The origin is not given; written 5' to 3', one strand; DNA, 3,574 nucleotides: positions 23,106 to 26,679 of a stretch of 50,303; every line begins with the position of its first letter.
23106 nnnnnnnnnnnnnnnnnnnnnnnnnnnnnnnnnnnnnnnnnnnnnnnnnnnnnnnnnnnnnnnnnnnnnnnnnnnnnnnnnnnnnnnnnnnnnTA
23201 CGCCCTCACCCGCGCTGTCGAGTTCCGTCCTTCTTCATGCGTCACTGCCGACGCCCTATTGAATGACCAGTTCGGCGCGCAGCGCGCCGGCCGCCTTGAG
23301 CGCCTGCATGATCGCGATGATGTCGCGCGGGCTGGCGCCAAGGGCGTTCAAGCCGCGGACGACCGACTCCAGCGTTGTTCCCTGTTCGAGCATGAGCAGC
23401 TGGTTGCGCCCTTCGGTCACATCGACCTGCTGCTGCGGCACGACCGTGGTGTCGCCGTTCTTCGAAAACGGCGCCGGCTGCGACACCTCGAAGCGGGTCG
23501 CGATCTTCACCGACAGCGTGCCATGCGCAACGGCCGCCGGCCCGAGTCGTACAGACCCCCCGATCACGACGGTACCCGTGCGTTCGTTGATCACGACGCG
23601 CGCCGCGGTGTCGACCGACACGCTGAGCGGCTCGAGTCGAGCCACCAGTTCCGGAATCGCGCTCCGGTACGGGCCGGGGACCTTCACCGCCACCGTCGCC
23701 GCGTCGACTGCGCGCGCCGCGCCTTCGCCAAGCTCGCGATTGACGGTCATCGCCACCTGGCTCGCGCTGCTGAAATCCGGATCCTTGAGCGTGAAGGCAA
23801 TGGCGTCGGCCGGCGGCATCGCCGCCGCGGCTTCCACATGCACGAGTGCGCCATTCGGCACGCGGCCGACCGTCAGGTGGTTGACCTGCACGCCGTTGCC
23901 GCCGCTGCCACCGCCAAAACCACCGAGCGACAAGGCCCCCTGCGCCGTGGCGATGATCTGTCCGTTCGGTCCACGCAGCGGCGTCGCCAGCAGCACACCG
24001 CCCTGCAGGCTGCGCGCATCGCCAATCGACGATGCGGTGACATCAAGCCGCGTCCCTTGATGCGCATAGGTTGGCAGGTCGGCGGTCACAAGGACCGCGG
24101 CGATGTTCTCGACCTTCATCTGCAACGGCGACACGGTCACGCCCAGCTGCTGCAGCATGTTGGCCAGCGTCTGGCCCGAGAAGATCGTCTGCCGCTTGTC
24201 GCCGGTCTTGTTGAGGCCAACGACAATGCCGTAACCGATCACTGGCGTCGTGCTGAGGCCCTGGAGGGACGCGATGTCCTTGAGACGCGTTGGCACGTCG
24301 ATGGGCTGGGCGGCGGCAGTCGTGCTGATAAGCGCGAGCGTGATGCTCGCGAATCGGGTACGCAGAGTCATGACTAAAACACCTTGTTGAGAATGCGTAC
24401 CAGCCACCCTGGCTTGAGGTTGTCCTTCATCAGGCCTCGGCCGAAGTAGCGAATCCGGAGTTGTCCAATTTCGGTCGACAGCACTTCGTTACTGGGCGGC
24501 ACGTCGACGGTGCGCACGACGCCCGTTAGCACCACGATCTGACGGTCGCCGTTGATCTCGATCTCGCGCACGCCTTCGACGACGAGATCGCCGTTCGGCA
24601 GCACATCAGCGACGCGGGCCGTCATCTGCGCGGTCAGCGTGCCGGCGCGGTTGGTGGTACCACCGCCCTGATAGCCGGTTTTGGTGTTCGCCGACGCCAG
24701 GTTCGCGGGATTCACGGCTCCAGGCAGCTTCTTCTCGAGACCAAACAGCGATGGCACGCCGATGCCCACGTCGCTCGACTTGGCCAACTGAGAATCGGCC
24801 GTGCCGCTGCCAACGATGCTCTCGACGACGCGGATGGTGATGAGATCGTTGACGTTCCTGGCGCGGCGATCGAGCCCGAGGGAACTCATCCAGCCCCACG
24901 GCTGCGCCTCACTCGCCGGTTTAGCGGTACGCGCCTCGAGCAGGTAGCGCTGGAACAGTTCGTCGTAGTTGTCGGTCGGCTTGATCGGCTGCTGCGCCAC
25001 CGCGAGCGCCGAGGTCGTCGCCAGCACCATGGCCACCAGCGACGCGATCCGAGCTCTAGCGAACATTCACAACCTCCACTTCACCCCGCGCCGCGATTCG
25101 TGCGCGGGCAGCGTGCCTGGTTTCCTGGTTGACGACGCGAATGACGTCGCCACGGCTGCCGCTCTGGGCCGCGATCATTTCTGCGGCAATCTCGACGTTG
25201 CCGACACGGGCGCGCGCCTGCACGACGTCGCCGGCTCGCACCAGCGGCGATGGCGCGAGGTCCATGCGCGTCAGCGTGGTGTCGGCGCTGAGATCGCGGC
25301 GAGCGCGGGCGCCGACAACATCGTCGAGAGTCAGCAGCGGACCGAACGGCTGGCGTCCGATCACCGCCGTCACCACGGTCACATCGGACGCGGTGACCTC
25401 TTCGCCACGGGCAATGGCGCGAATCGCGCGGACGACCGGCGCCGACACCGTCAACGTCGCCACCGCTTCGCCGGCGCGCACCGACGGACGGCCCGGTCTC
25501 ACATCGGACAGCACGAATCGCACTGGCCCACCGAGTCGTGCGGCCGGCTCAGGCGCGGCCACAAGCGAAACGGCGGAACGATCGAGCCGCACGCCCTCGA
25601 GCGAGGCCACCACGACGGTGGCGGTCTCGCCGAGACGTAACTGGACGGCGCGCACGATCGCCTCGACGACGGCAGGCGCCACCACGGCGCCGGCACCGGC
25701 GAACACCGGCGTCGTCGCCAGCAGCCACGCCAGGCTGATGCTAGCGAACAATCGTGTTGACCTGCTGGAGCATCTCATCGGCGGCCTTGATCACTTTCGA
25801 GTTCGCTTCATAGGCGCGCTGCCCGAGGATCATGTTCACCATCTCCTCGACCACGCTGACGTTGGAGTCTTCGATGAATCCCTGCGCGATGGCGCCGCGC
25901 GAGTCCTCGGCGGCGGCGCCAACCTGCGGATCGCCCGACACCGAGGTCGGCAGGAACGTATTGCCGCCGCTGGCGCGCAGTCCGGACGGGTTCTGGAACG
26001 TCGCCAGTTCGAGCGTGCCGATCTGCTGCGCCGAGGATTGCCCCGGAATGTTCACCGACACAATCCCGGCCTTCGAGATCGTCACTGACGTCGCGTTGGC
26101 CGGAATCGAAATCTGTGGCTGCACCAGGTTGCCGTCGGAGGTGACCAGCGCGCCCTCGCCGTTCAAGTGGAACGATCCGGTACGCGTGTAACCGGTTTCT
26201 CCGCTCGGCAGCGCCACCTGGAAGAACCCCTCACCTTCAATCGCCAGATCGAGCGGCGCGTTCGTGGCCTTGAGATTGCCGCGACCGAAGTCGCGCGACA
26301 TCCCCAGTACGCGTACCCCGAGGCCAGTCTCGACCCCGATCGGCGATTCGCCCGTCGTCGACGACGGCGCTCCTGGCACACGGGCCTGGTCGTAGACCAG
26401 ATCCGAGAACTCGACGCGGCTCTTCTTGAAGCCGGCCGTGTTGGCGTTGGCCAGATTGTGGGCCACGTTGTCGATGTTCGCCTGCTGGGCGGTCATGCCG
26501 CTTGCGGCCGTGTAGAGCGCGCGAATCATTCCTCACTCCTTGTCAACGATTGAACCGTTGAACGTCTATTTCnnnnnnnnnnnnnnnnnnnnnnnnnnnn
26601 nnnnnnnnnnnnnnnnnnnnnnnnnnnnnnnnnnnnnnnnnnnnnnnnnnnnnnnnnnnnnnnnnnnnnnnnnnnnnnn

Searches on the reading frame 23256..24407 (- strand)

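Call 9: search_protein_families(library=pfam, proteins=[window:23256-24407:-], max_evalue=0.001)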
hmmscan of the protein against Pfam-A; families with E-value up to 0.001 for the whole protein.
window:23256-24407:- (383 aa): 1 family
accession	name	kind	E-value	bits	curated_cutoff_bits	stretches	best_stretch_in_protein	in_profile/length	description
PF02119.21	FlgI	-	4.5e-125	417.6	25.3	1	41-382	1-343/343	Flagellar P-ring protein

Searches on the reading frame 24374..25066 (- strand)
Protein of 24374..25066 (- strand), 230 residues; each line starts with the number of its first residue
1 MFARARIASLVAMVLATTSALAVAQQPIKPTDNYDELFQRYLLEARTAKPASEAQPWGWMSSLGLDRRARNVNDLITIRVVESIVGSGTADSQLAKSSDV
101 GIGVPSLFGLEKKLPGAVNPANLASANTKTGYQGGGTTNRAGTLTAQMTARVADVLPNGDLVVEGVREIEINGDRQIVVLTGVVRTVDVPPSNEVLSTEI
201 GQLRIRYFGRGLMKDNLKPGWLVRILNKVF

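Call 9: search_protein_families(library=pfam, proteins=[window:24374-25066:-], max_evalue=0.001)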
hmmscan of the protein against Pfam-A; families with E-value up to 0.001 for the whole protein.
window:24374-25066:- (230 aa): 1 family
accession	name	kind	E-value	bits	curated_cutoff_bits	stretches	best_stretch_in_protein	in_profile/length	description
PF02107.21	FlgH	-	1.5e-41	142.3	27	1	62-229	16-170/172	Flagellar L-ring protein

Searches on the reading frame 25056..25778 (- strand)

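Call 9: search_protein_families(library=pfam, proteins=[window:25056-25778:-], max_evalue=0.001)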
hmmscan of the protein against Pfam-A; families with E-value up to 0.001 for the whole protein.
window:25056-25778:- (240 aa): 2 families
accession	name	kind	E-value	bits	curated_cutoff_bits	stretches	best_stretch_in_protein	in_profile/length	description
PF13144.11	ChapFlgA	-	1.2e-24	87.1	23.8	1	114-236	2-122/122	Chaperone for flagella basal body P-ring formation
PF08666.17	SAF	-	7.7e-09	36.4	21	1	114-173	2-61/63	SAF domain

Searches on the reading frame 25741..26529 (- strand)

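Call 9: search_protein_families(library=pfam, proteins=[window:25741-26529:-], max_evalue=0.001)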
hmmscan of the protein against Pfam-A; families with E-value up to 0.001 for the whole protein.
window:25741-26529:- (262 aa): 3 families
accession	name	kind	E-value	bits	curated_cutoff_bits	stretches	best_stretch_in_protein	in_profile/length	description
PF22692.1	LlgE_F_G_D1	-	8.9e-28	96.7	27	1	96-159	1-64/64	Flagellar hook protein FlgE/F/G D1 domain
PF06429.18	Flg_bbr_C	-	1.7e-22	79.1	23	1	215-259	1-45/46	Flagellar basal body rod FlgEFG protein C-terminal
PF00460.25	Flg_bb_rod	-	7.5e-09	35.8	20.7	1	5-35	1-31/31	Flagella basal body rod protein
